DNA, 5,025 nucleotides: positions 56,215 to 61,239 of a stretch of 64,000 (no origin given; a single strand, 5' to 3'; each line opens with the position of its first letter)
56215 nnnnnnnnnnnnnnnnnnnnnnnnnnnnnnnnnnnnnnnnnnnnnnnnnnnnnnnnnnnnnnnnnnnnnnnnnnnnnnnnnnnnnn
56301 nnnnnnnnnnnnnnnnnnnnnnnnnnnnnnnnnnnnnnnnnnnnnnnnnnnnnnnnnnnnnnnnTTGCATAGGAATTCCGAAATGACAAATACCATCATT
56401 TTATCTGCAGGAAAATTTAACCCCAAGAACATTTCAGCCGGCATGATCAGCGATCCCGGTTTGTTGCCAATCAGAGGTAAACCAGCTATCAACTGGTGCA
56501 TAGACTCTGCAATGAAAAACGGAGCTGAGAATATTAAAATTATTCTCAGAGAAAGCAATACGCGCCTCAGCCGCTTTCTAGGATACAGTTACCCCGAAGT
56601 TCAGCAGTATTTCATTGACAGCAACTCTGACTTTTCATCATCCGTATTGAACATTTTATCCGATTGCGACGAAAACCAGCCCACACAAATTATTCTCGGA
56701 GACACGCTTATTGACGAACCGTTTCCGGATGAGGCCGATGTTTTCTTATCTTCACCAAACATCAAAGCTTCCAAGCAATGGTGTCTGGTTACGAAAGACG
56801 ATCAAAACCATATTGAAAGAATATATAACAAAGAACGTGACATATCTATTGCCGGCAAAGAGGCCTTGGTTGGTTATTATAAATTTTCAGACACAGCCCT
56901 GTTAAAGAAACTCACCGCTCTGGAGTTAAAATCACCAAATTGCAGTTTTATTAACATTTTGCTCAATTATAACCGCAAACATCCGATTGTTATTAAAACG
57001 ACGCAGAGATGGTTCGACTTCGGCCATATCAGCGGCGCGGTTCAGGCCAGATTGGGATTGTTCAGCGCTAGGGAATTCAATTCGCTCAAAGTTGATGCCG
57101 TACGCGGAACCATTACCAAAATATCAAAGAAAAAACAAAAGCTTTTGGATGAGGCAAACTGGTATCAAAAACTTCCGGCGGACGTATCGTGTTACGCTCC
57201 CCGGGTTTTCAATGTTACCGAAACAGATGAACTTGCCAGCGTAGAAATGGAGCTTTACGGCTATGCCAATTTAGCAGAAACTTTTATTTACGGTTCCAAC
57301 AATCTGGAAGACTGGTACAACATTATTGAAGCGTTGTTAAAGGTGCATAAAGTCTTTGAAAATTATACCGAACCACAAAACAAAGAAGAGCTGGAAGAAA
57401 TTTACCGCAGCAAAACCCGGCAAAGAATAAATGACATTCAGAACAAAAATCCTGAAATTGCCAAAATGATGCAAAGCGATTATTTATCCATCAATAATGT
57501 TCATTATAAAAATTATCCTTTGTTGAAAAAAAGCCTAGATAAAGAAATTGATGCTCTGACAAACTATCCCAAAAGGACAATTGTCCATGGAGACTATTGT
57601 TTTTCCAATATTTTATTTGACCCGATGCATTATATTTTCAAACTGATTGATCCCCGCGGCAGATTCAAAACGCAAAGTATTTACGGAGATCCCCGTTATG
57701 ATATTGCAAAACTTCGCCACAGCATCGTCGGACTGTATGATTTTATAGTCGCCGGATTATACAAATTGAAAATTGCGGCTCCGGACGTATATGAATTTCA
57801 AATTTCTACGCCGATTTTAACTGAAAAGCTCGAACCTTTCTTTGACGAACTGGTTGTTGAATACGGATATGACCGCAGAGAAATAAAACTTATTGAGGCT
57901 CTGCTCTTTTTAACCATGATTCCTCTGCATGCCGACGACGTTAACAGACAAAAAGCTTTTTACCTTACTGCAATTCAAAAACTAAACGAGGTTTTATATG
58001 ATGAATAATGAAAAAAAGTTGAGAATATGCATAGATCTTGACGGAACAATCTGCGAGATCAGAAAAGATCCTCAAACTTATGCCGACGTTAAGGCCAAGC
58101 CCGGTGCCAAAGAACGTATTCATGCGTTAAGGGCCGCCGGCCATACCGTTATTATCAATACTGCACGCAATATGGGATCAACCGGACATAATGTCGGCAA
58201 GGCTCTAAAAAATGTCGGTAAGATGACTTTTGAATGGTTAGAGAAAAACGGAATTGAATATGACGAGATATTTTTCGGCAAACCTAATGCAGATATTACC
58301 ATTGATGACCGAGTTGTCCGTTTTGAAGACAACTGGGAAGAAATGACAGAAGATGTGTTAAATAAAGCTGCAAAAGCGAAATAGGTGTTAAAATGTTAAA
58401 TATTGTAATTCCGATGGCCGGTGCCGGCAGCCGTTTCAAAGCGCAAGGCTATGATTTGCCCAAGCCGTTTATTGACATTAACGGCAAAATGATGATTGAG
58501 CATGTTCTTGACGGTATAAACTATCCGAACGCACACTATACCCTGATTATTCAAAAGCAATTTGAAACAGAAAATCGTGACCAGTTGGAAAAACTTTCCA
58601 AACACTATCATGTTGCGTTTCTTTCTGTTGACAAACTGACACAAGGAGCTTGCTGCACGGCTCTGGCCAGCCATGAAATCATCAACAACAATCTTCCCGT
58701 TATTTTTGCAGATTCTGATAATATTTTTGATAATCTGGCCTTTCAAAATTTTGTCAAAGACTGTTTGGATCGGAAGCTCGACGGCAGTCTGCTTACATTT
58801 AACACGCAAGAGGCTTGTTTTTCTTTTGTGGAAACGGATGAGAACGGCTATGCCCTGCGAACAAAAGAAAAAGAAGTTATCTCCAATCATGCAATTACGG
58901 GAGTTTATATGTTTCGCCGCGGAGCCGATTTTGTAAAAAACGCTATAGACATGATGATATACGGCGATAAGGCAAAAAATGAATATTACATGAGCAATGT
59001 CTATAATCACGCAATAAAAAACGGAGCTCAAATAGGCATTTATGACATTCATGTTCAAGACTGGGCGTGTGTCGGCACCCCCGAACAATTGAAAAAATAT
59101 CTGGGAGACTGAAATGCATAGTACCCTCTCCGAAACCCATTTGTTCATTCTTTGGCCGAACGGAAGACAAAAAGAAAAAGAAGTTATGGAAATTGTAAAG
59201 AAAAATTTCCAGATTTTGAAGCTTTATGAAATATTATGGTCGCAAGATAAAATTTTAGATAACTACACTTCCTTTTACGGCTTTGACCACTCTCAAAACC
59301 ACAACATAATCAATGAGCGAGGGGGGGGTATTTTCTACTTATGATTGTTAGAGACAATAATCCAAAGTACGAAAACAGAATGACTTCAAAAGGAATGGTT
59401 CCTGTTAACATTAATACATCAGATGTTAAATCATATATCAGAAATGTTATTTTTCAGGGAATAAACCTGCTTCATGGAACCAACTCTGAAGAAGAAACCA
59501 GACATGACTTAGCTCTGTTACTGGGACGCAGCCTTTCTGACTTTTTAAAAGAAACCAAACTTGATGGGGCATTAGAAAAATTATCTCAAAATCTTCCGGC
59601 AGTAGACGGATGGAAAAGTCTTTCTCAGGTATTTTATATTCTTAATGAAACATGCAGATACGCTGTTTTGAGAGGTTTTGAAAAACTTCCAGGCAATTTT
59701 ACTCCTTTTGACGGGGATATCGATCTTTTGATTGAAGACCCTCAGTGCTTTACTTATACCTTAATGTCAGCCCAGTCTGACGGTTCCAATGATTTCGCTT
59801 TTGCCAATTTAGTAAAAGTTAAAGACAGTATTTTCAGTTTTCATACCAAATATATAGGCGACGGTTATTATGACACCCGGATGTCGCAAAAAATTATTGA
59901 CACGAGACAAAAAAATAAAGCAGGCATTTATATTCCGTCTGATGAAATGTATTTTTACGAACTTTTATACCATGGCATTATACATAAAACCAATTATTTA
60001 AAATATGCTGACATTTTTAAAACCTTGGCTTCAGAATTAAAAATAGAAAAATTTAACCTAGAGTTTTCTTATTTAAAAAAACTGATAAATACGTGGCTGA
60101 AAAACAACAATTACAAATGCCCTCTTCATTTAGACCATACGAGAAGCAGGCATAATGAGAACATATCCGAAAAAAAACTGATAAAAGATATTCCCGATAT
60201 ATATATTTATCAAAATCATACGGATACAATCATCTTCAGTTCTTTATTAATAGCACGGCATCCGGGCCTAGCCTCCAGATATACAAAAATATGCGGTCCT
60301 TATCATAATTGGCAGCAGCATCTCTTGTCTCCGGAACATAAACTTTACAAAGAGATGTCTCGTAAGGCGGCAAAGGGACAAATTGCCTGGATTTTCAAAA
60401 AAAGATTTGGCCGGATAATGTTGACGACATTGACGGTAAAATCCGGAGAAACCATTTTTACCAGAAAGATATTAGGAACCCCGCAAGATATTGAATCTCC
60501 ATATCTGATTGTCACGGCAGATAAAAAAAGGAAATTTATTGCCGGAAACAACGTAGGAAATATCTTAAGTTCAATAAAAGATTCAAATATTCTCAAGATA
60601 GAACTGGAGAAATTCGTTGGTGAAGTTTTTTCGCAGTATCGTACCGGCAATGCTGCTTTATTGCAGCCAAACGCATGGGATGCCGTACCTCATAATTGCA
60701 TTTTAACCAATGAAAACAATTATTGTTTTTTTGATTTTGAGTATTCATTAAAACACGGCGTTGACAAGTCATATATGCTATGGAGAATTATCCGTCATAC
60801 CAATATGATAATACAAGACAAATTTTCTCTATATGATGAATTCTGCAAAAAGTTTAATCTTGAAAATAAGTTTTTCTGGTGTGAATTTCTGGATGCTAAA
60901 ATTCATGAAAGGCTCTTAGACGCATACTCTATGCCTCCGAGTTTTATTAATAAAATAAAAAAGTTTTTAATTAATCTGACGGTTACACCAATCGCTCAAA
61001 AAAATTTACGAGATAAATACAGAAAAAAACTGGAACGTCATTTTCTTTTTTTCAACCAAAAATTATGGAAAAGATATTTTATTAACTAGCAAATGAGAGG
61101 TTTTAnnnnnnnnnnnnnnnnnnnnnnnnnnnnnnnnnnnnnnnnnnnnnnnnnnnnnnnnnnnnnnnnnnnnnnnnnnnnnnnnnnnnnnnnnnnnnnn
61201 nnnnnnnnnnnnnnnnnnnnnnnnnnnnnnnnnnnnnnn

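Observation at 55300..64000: Low-GC, single-strand glycan-modification island downstream of bamE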

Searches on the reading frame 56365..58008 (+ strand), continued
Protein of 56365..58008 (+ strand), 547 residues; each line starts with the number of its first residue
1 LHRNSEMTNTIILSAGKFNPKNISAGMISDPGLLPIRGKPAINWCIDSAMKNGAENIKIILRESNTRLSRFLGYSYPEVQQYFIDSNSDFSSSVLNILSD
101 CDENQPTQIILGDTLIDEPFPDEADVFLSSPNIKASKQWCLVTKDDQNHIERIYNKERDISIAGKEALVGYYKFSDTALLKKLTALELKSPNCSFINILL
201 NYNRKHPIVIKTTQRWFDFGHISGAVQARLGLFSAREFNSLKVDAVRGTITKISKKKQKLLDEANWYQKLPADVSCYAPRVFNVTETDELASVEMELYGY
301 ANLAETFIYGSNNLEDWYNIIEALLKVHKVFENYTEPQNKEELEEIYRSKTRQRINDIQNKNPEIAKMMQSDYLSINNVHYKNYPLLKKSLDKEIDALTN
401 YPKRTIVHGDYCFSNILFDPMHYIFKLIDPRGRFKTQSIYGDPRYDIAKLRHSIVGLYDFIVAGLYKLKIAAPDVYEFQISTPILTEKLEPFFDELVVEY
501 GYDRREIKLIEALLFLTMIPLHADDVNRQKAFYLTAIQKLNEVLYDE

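Call 52: get_annotated_region(hit=H31, flank=5000)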
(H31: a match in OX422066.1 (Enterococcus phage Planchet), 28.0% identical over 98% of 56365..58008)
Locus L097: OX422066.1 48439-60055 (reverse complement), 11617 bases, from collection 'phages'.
description: Enterococcus phage Planchet genome assembly, complete genome: monopartite.
organism: Enterococcus phage Planchet (NCBI taxid 3014452)
taxonomy: Viruses; Duplodnaviria; Heunggongvirae; Uroviricota; Caudoviricetes; Andrewesvirinae; Denvervirus
host: -; source: -; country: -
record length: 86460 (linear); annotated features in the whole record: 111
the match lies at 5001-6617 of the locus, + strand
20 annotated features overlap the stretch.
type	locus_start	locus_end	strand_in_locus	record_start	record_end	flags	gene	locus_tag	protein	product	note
CDS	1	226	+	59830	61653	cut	-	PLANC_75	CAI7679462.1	RecJ-like single-strand exonuclease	-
CDS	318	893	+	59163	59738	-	-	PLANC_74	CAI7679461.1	Hypothetical protein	-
CDS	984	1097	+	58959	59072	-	-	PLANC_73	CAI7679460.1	Hypothetical protein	-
CDS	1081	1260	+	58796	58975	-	-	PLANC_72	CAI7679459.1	Hypothetical protein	-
CDS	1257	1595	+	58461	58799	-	-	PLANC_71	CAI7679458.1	Hypothetical protein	-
CDS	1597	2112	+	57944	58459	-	-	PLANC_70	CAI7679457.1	Hypothetical protein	-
CDS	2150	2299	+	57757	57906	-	-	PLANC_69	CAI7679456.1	Hypothetical protein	-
CDS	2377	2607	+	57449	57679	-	-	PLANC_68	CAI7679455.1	Hypothetical protein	-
CDS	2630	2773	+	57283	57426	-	-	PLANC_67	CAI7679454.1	Hypothetical protein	-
CDS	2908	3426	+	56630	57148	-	-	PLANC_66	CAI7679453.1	Nucleoside/nucleotide kinase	-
CDS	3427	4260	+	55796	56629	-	-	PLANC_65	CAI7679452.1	Thymidilate synthase/pyrimidine hydroxymethylase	-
CDS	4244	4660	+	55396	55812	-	-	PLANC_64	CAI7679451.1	dUTPase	-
CDS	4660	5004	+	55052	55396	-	-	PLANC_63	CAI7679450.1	Polynucleotide kinase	-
CDS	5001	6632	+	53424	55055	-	-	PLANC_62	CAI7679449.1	Glycosyltransferase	-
CDS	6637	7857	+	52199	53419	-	-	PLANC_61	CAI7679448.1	Glycosyltransferase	-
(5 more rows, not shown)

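Call 58: get_annotated_region(hit=H26, flank=7000)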
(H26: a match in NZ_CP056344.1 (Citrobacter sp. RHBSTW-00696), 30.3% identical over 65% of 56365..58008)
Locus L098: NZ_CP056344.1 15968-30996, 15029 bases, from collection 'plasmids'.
description: Citrobacter sp. RHBSTW-00696 plasmid pRHBSTW-00696_4, complete sequence
organism: Citrobacter sp. RHBSTW-00696 (NCBI taxid 2742662)
taxonomy: Bacteria; Pseudomonadota; Gammaproteobacteria; Enterobacterales; Enterobacteriaceae; Citrobacter; Citrobacter sp. RHBSTW-00696
host: -; source: culture,Wastewater effluent sample; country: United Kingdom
typing (MOB-suite, as given by PLSDB): mobilizable; replicon IncR
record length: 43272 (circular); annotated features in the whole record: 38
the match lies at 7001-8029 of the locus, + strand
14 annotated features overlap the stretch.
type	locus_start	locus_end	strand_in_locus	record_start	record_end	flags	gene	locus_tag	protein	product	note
CDS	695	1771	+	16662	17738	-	-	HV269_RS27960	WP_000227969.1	IS110 family transposase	-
CDS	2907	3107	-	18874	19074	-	-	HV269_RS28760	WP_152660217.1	hypothetical protein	-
CDS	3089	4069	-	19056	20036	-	-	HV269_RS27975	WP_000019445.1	IS5-like element ISKpn26 family transposase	GO:0006313 - DNA transposition [Evidence IEA]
CDS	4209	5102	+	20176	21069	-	galF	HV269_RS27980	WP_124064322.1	UTP--glucose-1-phosphate uridylyltransferase GalF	-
CDS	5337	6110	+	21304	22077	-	-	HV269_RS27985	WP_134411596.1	hypothetical protein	-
CDS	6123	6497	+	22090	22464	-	-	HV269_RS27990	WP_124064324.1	capsular biosynthesis protein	-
CDS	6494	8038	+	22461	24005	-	-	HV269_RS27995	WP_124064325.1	capsular biosynthesis protein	-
CDS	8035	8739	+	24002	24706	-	-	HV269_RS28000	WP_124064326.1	glycosyltransferase family 2 protein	-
CDS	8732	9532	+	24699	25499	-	-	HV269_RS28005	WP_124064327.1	ABC transporter permease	-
CDS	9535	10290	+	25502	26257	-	-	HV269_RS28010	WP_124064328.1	ABC transporter ATP-binding protein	-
CDS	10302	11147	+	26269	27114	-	-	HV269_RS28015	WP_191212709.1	glycosyltransferase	-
CDS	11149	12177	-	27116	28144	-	-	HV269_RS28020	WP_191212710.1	WavE lipopolysaccharide synthesis family protein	-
CDS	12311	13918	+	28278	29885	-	-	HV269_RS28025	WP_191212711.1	hypothetical protein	-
CDS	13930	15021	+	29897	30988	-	-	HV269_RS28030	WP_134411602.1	WavE lipopolysaccharide synthesis family protein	-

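Call 59: get_annotated_region(hit=H24, flank=7000)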
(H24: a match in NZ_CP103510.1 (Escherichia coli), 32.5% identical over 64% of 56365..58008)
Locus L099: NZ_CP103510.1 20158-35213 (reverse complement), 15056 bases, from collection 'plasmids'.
description: Escherichia coli O25b:H4-ST131 strain 5506 plasmid pMB9366_2, complete sequence
organism: Escherichia coli (NCBI taxid 941322)
taxonomy: Bacteria; Pseudomonadota; Gammaproteobacteria; Enterobacterales; Enterobacteriaceae; Escherichia; Escherichia coli
host: -; source: Homo sapiens,blood; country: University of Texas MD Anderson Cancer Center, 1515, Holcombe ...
typing (MOB-suite, as given by PLSDB): non-mobilizable; replicon IncFIA,IncY
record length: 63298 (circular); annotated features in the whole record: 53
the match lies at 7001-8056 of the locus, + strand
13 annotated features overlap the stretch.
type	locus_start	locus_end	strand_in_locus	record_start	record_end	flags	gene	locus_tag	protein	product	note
CDS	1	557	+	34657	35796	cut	-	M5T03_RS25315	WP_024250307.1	ISAs1 family transposase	-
CDS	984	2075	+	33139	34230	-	-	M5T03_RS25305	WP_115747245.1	Stealth CR1 domain-containing protein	-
CDS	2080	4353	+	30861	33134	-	-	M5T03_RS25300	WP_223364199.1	CDP-glycerol glycerophosphotransferase family protein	-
CDS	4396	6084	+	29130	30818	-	-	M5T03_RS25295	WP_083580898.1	hypothetical protein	-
CDS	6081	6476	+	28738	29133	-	-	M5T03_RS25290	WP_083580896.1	HAD hydrolase family protein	-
CDS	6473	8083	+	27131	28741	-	-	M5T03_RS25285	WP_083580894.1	aminoglycoside phosphotransferase family protein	-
CDS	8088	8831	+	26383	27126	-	-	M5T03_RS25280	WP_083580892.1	capsular biosynthesis protein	-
CDS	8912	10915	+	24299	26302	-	-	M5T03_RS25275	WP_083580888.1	capsular polysaccharide biosynthesis protein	-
CDS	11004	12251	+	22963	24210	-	-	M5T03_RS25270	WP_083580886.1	capsular biosynthesis protein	-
CDS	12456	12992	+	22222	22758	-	-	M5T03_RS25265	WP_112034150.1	HTH domain-containing protein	-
CDS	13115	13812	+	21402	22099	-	-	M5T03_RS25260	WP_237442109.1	IS1 family transposase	-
CDS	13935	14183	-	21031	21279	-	-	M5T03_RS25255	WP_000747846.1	hypothetical protein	-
CDS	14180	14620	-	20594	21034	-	-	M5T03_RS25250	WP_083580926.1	peptide-binding protein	-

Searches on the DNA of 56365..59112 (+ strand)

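Call 47: search_dna_similar(query=window:56365-59112:+, collection=ecoli_genomes, mode=distant, max_evalue=1, max_rows=10)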
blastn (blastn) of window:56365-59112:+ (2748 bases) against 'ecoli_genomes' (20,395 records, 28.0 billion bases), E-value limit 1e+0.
Records with a match: 4301; places in all: 4306; records where one place covers at least 80% of the query: 0.
Genomes with a match: 4301 of 5426; with a place that covers at least 80% of the query: 0. Places per genome that has any: lowest 1, median 1, highest 2. On chromosomes: 4304 places; on plasmids: 2.
Best place of each record, by identity: 80-90% 4296; 60-80% 5.
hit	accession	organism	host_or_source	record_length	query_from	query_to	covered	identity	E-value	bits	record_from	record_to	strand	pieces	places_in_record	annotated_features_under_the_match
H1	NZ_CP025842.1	Escherichia coli strain 720632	Homo sapiens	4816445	1217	1347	5%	67.9%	8e-1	46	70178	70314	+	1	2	hypothetical protein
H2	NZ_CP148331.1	Escherichia coli strain Z1323HEC0462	Homo sapiens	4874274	2091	2147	2%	78.3%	2e-1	49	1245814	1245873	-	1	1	kdsB: 3-deoxy-manno-octulosonate cytidylyltransferase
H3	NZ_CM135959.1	Escherichia coli strain NY1601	Chicken feces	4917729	2091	2147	2%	78.3%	2e-1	49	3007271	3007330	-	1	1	kdsB: 3-deoxy-manno-octulosonate cytidylyltransferase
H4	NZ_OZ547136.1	Escherichia coli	Homo sapiens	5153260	2091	2147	2%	78.3%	2e-1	49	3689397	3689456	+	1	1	kdsB: 3-deoxy-manno-octulosonate cytidylyltransferase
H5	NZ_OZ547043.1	Escherichia coli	Homo sapiens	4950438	2091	2147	2%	78.3%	2e-1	49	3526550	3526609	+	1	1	kdsB: 3-deoxy-manno-octulosonate cytidylyltransferase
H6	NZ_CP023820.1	Escherichia coli strain 7/2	Homo sapiens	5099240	2108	2147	1%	87.5%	7e-2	51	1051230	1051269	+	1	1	kdsB: 3-deoxy-manno-octulosonate cytidylyltransferase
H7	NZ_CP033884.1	Escherichia coli strain 50579417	Homo sapiens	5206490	2108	2147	1%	87.5%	7e-2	51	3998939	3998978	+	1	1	kdsB: 3-deoxy-manno-octulosonate cytidylyltransferase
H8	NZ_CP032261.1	Escherichia coli strain AR_0067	missing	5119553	2108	2147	1%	87.5%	7e-2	51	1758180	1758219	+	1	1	kdsB: 3-deoxy-manno-octulosonate cytidylyltransferase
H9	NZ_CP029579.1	Escherichia coli strain DA33137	Homo sapiens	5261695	2108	2147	1%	87.5%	7e-2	51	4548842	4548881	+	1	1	kdsB: 3-deoxy-manno-octulosonate cytidylyltransferase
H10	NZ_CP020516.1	Escherichia coli strain 222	Homo sapiens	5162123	2108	2147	1%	87.5%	7e-2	51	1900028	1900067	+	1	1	kdsB: 3-deoxy-manno-octulosonate cytidylyltransferase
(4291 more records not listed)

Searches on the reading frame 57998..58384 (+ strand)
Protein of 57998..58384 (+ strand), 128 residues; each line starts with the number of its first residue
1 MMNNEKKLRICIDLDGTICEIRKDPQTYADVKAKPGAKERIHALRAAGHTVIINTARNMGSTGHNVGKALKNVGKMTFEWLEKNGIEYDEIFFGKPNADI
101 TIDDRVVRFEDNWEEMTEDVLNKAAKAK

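Call 3: search_protein_families(library=pfam, proteins=[window:57998-58384:+], max_evalue=0.01)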
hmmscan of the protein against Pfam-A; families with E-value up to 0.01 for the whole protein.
window:57998-58384:+ (128 aa): 4 families
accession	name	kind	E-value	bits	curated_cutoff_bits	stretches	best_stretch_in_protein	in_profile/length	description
PF00702.32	Hydrolase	-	0.0002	22.2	26.4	0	31-100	97-159/191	haloacid dehalogenase-like hydrolase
PF08282.18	Hydrolase_3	-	0.00045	20.5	20.9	1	10-63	1-46/255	haloacid dehalogenase-like hydrolase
PF25109.1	HAD_PNKP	-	0.0018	18.8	27.6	1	10-100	4-93/143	Polynucleotide kinase PNKP phosphatase domain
PF06941.18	NT5C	-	0.0038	17.6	24.8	0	23-106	58-137/180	5' nucleotidase, deoxy (Pyrimidine), cytosolic type C protein (NT5C)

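Call 7: search_protein_families(library=ncbifam, proteins=[window:57998-58384:+], max_evalue=0.01)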
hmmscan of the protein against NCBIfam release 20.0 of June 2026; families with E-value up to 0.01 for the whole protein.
window:57998-58384:+ (128 aa): 6 families
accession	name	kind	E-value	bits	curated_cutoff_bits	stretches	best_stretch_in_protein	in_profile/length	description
TIGR01689.1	EcbF-BcbF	subfamily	9.3e-16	57.9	162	1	9-124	3-118/126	capsule biosynthesis phosphatase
TIGR00099.1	Cof-subfamily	subfamily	8e-06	25.6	137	1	10-63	2-43/256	Cof-type HAD-IIB family hydrolase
TIGR01662.1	HAD-SF-IIIA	subfamily_domain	2e-05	24.7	44.6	1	10-94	3-84/141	HAD-IIIA family hydrolase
TIGR01656.1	Histidinol-ppas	subfamily_domain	2.1e-05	24.5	84.15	1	10-94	3-90/149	histidinol-phosphate phosphatase domain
NF046079.1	HAD_phos_BT0820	equivalog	0.00013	22.3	165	1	9-123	2-113/137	BT0820 family HAD-type phosphatase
NF003937.0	PRK05446.1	equivalog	0.0068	15.5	443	1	10-95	6-94/355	bifunctional histidinol-phosphatase/imidazoleglycerol-phosphate dehydratase HisB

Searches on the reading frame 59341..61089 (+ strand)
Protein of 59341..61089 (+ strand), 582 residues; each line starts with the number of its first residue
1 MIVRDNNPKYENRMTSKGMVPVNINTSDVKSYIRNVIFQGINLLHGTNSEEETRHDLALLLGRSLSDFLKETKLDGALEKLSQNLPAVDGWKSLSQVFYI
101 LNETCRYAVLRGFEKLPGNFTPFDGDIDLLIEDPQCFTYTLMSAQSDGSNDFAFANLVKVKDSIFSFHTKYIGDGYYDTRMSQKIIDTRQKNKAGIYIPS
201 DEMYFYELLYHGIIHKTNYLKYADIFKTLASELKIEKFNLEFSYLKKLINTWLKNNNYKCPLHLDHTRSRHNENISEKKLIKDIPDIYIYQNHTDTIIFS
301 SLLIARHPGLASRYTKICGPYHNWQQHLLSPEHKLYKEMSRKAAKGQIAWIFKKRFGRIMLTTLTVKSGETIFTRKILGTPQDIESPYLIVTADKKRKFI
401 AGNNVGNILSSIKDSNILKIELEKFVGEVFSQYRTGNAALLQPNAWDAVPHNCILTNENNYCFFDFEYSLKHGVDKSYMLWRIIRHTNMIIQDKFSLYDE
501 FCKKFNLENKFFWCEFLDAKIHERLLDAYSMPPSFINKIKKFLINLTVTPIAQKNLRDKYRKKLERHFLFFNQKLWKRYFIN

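Call 3: search_protein_families(library=pfam, proteins=[window:59341-61089:+], max_evalue=0.01)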
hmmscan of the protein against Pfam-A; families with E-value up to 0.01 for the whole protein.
window:59341-61089:+ (582 aa): 0 families

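Call 7: search_protein_families(library=ncbifam, proteins=[window:59341-61089:+], max_evalue=0.01)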
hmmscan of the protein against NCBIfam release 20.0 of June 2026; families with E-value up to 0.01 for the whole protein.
window:59341-61089:+ (582 aa): 0 families
